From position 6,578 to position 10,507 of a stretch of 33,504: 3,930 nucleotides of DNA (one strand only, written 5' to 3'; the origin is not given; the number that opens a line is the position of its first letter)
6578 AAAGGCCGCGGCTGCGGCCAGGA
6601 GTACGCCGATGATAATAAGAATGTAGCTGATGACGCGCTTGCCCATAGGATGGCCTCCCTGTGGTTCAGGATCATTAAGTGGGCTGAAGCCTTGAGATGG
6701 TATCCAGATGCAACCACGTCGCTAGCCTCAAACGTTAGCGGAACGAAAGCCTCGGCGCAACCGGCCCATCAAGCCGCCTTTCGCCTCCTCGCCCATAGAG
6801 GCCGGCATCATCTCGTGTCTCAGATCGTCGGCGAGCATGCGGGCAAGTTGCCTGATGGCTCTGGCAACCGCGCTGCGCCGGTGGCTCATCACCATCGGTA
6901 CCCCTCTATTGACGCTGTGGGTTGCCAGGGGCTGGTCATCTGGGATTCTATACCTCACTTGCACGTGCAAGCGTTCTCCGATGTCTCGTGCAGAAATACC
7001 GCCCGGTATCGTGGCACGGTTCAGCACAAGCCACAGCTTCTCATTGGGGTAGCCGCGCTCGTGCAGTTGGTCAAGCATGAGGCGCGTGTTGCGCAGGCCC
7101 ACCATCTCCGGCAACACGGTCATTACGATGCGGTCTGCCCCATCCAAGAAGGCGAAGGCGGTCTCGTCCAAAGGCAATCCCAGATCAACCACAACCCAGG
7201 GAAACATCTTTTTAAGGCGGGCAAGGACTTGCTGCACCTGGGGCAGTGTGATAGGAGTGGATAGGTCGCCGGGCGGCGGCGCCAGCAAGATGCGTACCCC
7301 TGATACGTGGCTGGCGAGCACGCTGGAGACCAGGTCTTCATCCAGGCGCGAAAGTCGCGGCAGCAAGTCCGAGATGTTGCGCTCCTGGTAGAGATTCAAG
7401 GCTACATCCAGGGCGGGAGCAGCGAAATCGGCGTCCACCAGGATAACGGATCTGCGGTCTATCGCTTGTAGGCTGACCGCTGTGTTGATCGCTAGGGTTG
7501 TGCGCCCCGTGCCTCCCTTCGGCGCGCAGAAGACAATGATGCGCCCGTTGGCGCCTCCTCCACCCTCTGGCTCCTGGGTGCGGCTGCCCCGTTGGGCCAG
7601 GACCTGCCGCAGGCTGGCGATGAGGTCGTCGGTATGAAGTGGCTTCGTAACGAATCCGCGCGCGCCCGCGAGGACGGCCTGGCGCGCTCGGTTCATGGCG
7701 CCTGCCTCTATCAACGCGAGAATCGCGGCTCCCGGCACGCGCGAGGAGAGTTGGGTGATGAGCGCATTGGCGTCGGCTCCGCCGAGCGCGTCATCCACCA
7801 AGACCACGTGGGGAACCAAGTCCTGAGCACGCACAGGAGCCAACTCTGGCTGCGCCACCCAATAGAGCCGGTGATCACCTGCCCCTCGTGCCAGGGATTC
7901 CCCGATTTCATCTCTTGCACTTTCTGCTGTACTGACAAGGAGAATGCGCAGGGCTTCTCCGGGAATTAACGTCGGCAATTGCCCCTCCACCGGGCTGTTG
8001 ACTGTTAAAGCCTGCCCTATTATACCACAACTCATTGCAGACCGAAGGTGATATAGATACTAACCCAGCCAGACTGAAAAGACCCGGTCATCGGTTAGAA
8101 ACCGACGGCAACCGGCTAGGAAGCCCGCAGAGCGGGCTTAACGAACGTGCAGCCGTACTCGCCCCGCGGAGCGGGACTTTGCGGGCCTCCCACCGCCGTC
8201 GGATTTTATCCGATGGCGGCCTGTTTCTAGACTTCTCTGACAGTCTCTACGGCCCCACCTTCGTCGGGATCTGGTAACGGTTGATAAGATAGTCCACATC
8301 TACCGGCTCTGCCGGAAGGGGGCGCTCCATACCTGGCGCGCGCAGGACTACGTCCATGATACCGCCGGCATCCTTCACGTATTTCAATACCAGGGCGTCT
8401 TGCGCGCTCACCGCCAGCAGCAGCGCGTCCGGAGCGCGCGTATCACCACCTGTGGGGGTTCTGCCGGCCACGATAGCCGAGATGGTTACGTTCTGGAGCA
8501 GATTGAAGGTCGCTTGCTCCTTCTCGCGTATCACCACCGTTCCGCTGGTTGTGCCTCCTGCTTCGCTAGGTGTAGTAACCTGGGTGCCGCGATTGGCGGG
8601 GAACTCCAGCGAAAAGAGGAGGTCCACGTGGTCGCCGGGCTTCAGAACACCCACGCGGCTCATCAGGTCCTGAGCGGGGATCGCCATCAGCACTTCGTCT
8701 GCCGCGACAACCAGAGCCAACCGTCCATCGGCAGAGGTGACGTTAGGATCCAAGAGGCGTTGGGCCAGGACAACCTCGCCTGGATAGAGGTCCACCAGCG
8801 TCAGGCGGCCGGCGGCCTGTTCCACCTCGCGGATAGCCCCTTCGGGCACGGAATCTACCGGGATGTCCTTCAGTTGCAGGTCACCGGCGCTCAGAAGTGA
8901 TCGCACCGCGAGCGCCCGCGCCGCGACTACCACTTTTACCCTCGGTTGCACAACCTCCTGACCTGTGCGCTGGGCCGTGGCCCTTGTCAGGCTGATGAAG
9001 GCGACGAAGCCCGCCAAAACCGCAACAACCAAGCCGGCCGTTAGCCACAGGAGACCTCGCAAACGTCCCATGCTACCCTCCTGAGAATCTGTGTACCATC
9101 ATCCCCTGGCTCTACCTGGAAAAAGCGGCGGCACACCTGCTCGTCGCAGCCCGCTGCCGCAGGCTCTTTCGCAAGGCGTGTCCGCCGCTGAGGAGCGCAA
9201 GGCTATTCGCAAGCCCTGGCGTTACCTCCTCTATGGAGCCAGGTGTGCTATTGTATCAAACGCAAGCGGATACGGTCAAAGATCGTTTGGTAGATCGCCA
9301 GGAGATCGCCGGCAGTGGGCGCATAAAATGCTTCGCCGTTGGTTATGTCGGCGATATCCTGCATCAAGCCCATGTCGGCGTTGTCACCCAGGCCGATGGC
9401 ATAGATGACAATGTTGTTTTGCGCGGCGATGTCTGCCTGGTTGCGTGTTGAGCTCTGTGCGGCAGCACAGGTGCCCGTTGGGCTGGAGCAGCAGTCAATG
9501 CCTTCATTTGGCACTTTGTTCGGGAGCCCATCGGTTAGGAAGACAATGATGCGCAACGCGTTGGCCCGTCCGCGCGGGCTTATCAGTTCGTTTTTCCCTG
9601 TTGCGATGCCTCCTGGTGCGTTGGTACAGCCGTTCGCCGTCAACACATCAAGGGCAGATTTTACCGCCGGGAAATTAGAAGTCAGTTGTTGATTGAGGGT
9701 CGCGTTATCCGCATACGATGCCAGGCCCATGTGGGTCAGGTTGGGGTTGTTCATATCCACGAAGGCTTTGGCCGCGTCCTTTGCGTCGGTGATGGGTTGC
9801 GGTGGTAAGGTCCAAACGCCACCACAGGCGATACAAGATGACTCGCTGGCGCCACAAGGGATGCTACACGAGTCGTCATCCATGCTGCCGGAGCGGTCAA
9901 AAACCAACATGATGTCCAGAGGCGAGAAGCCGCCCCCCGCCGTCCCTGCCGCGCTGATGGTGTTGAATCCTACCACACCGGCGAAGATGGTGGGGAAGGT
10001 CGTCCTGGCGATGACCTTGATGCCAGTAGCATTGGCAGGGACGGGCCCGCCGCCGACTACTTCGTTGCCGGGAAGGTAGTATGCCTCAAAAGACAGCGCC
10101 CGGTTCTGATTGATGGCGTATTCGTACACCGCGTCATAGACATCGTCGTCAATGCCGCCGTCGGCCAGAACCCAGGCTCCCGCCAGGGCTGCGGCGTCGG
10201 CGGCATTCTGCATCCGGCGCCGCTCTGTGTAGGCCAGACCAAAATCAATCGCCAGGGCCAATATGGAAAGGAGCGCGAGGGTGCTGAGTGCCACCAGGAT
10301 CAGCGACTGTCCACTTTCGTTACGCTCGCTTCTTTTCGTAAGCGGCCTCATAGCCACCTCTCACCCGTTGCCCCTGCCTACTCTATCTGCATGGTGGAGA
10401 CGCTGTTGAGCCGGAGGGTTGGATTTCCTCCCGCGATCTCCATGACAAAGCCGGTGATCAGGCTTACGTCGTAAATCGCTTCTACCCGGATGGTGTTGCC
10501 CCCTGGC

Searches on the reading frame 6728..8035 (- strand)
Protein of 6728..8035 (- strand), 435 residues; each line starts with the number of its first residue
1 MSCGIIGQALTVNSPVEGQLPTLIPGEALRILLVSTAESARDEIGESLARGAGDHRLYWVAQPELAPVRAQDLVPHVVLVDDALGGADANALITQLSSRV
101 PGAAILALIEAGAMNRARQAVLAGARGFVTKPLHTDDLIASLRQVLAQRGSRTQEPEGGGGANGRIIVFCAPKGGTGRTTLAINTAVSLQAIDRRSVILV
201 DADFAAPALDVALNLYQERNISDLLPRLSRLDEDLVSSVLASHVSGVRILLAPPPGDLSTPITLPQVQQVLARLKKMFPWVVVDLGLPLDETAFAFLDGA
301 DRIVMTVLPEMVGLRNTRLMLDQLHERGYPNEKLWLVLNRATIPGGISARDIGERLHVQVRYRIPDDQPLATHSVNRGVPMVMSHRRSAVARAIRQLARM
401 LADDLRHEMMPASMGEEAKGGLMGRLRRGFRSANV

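Call 3: search_protein_families(library=pfam, proteins=[window:6728-8035:-], max_evalue=0.01)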
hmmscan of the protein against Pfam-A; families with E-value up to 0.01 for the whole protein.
window:6728-8035:- (435 aa): 4 families
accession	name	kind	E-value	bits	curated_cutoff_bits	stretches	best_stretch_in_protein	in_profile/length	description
PF13614.12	AAA_31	-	5.3e-07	30.2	27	1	165-322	2-162/177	AAA domain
PF00072.30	Response_reg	-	2.4e-06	28.1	30.2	1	56-142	24-110/111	Response regulator receiver domain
PF01656.29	CbiA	-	2.7e-06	27.8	25.4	1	167-299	1-54/125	CobQ/CobB/MinD/ParA nucleotide binding domain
PF10609.15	ParA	-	4.9e-06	26.6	27.1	1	165-219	4-57/246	NUBPL iron-transfer P-loop NTPase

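Call 70: search_protein_families(library=ncbifam, proteins=[window:6728-8035:-], max_evalue=0.001)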
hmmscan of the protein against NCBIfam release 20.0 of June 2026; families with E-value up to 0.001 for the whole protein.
window:6728-8035:- (435 aa): 20 families
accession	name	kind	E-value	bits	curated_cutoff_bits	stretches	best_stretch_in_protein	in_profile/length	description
TIGR01968.1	minD_bact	equivalog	2.9e-19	69.4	212.9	1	165-427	2-258/261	septum site-determining protein MinD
TIGR01969.1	minD_arch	subfamily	1.6e-18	66.8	201.75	1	165-403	1-232/251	cell division ATPase MinD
TIGR03815.1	CpaE_hom_Actino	equivalog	3.6e-15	55.9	154.45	1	84-397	43-336/340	septum site-determining protein Ssd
NF041546.1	ParA_partition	equivalog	4.1e-13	49.3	180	1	166-211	1-45/203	ParA family partition ATPase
NF047398.1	AAA_KGGVGR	domain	2.8e-10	40.8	90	1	165-227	3-67/190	KGGVGR-motif variant AAA ATPase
NF008079.0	PRK10818.1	equivalog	1.5e-08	34.3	508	1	165-426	3-267/270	septum site-determining protein MinD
TIGR03018.1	pepcterm_TyrKin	hypoth_equivalog_domain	1.3e-07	31.1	230.65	1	164-279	35-148/207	XrtA-associated tyrosine autokinase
NF011896.0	PRK15369.1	equivalog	2.7e-07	30.4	242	1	71-148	46-123/211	two component system response regulator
NF008669.0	PRK11670.1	equivalog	3.9e-07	29.3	348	0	165-222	108-164/369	iron-sulfur cluster carrier protein ApbC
NF047785.1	respo_reg_MadR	equivalog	4.4e-07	29.5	300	1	69-147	41-122/209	MadR family response regulator transcription factor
NF041136.1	MrpORP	equivalog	2e-05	24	450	0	167-220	8-60/365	iron-sulfur cluster carrier protein MrpORP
TIGR03029.1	EpsG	equivalog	4.3e-05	22.8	313.8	1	163-255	102-191/274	chain length determinant protein tyrosine kinase EpsG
NF033791.1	ActR_PrrA_rreg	equivalog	0.00013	22.1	250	1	70-156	41-127/173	ActR/PrrA/RegA family redox response regulator transcription factor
NF008078.0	PRK10816.1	equivalog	0.00014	21.5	336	1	71-147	41-117/223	two-component system response regulator PhoP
NF052445.1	RespRegMctR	equivalog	0.00016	21.1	300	1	70-147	43-120/205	two-component system response regulator MctR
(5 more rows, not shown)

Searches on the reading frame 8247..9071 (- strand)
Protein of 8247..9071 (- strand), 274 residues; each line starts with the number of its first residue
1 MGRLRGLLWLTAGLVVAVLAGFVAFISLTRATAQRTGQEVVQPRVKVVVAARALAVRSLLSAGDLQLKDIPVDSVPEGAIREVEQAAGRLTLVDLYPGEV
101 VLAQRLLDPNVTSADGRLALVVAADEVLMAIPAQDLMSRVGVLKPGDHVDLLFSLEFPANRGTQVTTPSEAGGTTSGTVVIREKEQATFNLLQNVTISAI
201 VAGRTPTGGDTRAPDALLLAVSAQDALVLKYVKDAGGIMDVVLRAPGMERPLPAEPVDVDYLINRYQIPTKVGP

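Call 3: search_protein_families(library=pfam, proteins=[window:8247-9071:-], max_evalue=0.01)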
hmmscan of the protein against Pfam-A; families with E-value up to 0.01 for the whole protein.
window:8247-9071:- (274 aa): 3 families
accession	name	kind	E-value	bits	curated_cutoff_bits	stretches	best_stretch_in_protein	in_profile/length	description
PF08666.17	SAF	-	1.7e-08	35.3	21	1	46-106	2-62/63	SAF domain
PF13144.11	ChapFlgA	-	2.4e-06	28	23.8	1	46-123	2-77/122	Chaperone for flagella basal body P-ring formation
PF16976.10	RcpC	-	3e-05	24.3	28.8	1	117-237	2-108/114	Flp pilus assembly protein RcpC/CpaB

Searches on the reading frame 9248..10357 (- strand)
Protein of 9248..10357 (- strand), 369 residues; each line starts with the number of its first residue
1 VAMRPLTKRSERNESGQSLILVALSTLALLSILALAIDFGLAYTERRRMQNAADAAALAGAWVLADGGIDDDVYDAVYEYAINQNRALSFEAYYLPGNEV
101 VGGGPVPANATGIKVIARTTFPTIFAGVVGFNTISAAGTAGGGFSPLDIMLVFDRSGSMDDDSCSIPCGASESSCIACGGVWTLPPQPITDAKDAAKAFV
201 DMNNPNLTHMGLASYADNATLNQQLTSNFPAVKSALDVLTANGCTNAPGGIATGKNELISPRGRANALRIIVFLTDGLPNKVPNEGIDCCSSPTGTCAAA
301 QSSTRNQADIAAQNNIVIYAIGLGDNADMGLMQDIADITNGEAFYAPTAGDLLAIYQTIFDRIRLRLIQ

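Call 3: search_protein_families(library=pfam, proteins=[window:9248-10357:-], max_evalue=0.01)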
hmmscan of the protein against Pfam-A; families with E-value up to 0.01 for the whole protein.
window:9248-10357:- (369 aa): 4 families
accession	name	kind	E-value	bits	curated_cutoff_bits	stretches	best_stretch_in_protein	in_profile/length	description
PF00092.34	VWA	-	2.6e-13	51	23.8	1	148-352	1-168/174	von Willebrand factor type A domain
PF13400.11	Tad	-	1.2e-12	48.4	22.3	1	16-62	1-46/47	Putative Flp pilus-assembly TadE/G-like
PF13519.12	VWA_2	-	1.8e-10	41.8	27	1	149-277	1-106/107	von Willebrand factor type A domain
PF07811.17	TadE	-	0.00096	19.7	22.9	1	22-57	7-42/43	TadE-like protein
